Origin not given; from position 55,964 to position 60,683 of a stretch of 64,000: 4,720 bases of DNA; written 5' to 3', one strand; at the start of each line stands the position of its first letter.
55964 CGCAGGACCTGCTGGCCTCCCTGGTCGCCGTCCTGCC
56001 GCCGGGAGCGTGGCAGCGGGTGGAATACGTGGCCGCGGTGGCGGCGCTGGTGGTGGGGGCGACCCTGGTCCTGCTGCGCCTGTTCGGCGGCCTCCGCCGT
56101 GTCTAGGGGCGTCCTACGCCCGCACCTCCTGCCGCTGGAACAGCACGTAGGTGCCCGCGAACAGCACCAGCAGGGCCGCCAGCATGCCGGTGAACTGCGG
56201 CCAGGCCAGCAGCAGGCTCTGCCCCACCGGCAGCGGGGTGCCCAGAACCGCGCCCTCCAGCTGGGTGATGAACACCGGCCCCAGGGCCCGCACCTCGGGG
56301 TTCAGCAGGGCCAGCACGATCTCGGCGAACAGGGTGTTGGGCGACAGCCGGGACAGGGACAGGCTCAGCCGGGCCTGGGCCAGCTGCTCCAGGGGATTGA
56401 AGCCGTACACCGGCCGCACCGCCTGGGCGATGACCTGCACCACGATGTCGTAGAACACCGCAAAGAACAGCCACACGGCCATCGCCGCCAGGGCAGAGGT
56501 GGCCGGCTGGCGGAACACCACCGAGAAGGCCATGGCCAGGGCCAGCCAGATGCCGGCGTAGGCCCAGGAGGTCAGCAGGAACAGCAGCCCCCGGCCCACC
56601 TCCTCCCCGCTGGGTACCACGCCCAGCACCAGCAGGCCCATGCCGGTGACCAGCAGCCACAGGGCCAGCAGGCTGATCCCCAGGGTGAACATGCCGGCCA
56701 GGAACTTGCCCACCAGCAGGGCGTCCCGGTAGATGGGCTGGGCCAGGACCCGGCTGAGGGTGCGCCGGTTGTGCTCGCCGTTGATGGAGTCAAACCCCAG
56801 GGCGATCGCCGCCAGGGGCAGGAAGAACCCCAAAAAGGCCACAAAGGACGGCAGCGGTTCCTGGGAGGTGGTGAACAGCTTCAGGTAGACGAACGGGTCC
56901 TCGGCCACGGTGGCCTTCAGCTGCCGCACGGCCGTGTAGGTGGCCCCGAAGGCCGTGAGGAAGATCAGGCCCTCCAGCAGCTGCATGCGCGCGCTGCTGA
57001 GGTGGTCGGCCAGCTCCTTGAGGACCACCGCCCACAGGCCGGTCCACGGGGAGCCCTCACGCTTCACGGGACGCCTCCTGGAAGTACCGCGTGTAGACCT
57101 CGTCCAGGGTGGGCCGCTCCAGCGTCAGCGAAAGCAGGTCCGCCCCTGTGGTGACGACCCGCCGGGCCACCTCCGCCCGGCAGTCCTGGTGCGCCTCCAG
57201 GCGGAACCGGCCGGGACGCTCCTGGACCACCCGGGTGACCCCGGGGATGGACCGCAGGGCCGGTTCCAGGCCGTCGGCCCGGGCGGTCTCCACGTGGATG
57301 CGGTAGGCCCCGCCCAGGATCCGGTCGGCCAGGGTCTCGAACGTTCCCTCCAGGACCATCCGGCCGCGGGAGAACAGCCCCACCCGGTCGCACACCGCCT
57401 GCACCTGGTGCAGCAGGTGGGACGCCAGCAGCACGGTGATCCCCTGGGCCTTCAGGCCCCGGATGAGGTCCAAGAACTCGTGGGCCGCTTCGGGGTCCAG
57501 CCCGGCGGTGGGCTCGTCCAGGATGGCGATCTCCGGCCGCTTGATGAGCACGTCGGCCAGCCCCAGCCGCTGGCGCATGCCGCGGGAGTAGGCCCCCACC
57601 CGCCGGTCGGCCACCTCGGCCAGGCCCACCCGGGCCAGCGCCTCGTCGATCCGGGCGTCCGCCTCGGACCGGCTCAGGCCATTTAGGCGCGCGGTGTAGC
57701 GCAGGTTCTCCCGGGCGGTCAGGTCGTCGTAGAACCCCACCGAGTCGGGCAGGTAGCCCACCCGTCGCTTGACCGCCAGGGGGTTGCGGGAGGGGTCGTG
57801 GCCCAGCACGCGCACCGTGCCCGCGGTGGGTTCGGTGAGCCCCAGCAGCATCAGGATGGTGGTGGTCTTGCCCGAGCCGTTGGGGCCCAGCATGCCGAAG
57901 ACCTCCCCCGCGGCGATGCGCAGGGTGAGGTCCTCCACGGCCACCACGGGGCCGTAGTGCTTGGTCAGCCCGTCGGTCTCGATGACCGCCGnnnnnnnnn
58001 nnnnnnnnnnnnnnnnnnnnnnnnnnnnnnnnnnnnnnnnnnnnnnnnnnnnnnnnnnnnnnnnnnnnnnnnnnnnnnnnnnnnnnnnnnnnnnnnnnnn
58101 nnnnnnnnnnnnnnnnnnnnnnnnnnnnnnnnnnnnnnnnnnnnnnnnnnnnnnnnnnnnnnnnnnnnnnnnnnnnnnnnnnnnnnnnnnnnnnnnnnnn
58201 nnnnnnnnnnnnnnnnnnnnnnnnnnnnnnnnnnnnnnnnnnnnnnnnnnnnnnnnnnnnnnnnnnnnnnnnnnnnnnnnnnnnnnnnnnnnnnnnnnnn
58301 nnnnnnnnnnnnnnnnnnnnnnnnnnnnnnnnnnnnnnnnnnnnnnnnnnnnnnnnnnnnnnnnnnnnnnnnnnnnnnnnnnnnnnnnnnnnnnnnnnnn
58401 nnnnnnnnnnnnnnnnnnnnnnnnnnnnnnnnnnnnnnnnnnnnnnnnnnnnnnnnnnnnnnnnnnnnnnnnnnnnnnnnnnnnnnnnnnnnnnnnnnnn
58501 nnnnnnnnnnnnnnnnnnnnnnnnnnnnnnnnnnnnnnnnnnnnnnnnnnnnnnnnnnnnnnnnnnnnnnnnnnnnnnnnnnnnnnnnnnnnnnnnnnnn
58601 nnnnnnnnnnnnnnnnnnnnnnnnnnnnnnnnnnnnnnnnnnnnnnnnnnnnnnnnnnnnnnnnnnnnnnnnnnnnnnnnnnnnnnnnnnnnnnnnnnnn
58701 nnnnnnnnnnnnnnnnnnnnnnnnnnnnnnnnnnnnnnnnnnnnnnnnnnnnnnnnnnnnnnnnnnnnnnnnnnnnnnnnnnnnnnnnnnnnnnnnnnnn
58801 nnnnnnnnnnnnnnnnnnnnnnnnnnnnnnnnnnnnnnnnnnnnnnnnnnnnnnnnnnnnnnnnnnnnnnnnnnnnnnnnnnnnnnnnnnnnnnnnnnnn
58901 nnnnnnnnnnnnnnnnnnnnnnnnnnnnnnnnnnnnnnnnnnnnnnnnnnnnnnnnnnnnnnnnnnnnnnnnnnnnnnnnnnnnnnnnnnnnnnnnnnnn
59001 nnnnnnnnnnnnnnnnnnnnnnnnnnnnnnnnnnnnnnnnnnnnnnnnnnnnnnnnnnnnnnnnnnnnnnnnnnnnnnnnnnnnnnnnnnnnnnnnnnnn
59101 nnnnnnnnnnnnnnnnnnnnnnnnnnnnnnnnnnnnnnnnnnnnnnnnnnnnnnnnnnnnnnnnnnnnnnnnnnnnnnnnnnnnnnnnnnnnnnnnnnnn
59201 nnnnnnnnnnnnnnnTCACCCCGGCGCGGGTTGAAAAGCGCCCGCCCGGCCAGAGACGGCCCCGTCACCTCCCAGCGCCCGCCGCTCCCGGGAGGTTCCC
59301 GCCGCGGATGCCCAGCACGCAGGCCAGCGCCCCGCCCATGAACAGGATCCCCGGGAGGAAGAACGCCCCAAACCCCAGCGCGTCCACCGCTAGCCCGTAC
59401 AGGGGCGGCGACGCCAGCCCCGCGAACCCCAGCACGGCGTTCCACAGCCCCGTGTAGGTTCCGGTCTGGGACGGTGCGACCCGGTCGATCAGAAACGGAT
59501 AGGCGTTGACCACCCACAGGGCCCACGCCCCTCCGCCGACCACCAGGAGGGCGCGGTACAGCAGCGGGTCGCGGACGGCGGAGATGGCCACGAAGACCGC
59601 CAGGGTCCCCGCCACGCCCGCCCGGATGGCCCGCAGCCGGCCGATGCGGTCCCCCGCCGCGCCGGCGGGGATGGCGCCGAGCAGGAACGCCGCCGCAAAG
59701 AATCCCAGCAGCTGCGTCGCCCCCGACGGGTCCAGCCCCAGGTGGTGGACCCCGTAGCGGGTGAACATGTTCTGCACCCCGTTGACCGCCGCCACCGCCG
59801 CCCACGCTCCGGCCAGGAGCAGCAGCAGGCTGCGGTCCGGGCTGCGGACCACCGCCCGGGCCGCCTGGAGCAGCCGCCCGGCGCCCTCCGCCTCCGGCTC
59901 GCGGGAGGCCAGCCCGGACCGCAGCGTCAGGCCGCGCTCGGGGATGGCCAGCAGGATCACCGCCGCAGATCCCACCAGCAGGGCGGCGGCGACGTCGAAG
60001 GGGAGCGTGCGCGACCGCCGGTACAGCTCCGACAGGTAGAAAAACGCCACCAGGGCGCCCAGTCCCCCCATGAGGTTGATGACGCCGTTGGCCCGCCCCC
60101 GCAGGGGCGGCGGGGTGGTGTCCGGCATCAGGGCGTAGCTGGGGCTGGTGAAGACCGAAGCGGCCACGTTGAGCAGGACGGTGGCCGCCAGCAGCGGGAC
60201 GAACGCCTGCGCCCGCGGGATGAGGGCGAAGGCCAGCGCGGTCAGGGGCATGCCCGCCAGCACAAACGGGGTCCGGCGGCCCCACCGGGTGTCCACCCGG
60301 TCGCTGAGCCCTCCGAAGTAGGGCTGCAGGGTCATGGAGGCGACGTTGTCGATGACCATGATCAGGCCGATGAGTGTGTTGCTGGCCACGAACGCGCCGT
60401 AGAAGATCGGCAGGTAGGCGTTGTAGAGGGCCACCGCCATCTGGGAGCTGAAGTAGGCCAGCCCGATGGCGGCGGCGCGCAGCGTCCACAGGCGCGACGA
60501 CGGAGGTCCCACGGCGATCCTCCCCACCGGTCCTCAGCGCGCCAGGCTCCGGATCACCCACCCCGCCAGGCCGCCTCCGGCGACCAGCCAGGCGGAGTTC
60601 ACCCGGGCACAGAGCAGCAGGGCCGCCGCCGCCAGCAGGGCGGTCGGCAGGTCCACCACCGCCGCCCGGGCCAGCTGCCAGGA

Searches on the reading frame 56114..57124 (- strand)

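Call 21: search_protein_families(library=pfam, proteins=[window:56114-57124:-])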
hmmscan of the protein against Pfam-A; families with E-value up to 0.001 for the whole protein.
window:56114-57124:- (336 aa): 3 families
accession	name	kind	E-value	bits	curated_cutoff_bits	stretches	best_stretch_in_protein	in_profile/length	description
PF12679.13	ABC2_membrane_2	-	2e-33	116.3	27.2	1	31-333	1-282/283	ABC-2 family transporter protein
PF12698.13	ABC2_membrane_3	-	4.4e-06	26.5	31.6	1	80-264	147-326/347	ABC-2 family transporter protein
PF12730.13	ABC2_membrane_4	-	0.00011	22.7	27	1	95-221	53-175/179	ABC-2 family transporter protein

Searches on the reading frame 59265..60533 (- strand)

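Call 21: search_protein_families(library=pfam, proteins=[window:59265-60533:-])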
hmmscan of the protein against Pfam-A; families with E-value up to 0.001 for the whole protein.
window:59265-60533:- (422 aa): 3 families
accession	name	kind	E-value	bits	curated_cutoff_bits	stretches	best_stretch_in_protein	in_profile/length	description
PF07690.21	MFS_1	-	8.8e-38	130.5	33.4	2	24-376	2-347/347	Major Facilitator Superfamily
PF13347.12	MFS_2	-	3.2e-17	62.6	27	1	27-388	6-386/427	MFS/sugar transport protein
PF12832.13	MFS_1_like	-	0.00075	19.1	25.2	1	24-159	218-350/373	MFS_1 like family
